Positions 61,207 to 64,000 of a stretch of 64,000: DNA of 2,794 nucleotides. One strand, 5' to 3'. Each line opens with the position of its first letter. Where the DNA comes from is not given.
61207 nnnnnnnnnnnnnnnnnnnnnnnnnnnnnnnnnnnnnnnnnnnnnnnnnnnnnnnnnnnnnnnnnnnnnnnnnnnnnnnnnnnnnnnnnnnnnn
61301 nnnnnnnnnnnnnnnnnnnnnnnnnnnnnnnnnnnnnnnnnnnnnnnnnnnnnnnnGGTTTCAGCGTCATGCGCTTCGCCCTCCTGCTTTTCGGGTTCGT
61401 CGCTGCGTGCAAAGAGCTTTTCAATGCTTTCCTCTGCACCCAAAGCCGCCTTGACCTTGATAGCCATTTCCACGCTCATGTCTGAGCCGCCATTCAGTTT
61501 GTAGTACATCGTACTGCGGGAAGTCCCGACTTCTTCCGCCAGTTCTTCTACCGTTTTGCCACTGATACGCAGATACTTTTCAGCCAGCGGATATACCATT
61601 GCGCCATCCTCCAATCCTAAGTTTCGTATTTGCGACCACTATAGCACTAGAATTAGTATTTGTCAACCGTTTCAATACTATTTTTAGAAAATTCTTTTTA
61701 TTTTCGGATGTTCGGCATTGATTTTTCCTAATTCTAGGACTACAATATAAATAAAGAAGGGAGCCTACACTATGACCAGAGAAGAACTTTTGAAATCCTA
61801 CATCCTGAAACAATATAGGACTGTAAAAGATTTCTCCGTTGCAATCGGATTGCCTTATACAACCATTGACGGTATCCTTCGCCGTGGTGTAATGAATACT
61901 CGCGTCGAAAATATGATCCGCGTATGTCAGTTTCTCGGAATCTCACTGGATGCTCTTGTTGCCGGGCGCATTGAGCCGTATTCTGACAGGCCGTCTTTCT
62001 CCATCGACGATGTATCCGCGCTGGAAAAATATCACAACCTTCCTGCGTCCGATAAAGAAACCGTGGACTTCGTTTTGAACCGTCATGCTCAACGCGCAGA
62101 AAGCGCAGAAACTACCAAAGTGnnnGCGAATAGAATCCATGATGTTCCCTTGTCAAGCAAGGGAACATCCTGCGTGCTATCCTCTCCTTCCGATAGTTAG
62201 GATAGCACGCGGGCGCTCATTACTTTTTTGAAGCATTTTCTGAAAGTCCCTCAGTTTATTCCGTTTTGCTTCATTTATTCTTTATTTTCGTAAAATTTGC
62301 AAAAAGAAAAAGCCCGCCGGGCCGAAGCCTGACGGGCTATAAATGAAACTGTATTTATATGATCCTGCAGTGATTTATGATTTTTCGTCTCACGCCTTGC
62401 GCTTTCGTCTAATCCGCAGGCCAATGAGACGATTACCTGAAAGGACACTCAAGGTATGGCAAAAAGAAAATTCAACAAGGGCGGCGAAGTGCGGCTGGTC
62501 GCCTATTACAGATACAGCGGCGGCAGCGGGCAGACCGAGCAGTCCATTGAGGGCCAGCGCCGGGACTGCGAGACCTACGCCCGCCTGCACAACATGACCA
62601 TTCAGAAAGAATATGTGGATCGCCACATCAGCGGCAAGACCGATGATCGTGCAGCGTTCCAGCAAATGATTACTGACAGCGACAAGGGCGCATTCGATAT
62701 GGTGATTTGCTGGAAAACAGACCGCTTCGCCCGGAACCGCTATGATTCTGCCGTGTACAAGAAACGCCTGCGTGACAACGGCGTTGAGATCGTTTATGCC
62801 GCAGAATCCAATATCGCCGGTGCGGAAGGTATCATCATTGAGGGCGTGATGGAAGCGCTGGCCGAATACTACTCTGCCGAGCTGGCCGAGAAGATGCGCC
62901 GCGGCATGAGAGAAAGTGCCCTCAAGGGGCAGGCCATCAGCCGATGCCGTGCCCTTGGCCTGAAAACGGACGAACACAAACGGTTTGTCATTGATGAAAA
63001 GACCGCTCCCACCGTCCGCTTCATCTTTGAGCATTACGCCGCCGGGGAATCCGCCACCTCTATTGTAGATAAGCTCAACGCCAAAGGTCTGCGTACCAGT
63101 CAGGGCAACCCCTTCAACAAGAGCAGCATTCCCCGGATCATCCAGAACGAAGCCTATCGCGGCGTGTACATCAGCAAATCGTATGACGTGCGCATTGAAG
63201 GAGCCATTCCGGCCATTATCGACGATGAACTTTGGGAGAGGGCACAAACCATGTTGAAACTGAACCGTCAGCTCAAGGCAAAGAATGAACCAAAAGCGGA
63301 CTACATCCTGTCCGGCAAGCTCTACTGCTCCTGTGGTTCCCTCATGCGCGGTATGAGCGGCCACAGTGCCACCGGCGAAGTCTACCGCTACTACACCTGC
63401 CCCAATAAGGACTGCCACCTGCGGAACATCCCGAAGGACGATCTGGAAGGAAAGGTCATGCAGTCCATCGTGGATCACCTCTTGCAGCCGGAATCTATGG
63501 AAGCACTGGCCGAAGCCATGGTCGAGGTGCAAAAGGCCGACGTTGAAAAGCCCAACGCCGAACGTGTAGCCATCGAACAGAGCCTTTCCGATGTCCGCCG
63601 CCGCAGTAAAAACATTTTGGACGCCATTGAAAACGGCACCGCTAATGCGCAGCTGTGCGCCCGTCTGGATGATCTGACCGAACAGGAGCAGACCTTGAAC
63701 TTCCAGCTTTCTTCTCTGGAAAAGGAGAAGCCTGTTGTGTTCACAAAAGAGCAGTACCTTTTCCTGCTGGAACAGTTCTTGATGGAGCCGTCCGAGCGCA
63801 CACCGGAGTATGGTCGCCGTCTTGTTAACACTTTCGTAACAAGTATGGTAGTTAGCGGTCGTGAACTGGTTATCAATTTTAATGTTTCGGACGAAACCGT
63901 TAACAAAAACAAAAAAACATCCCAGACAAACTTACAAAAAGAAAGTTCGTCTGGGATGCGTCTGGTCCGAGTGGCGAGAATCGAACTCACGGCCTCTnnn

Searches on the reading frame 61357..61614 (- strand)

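Call 65: search_protein_families(library=pfam, proteins=[window:61357-61614:-], max_evalue=0.01)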
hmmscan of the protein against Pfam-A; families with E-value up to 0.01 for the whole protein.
window:61357-61614:- (86 aa): 4 families
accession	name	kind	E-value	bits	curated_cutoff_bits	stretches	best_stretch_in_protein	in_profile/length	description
PF12840.13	HTH_20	-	0.00064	20.1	27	1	15-41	13-40/51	Helix-turn-helix domain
PF02796.21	HTH_7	-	0.001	19.6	23.8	1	16-41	18-43/45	Helix-turn-helix domain of resolvase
PF01381.28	HTH_3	-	0.0033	17.9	23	1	17-59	6-49/55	Helix-turn-helix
PF13560.12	HTH_31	-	0.0048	17.6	27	1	18-61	13-57/64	Helix-turn-helix domain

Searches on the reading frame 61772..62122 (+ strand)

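Call 65: search_protein_families(library=pfam, proteins=[window:61772-62122:+], max_evalue=0.01)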
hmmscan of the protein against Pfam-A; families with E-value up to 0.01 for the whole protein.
window:61772-62122:+ (117 aa): 2 families
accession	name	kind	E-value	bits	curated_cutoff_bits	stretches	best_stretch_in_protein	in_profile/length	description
PF01381.28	HTH_3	-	0.00017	22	23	1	7-62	1-55/55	Helix-turn-helix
PF13443.12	HTH_26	-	0.0068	17.1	22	1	13-60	9-55/63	Cro/C1-type HTH DNA-binding domain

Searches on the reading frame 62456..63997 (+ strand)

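Call 65: search_protein_families(library=pfam, proteins=[window:62456-63997:+], max_evalue=0.01)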
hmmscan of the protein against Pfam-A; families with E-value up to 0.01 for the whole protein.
window:62456-63997:+ (514 aa): 4 families
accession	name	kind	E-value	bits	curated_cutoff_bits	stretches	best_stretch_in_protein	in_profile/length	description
PF00239.26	Resolvase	-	6.3e-29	101.4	23.3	1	15-159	2-144/145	Resolvase, N terminal domain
PF07508.19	Recombinase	-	1.4e-22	80.3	21.1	1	181-268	1-100/102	Recombinase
PF13408.12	Zn_ribbon_recom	-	2.4e-08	34.7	25.3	1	284-337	1-56/58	Recombinase zinc beta ribbon domain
PF04255.20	DUF433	-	0.0035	17.6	23.6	0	186-206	20-40/56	Protein of unknown function (DUF433)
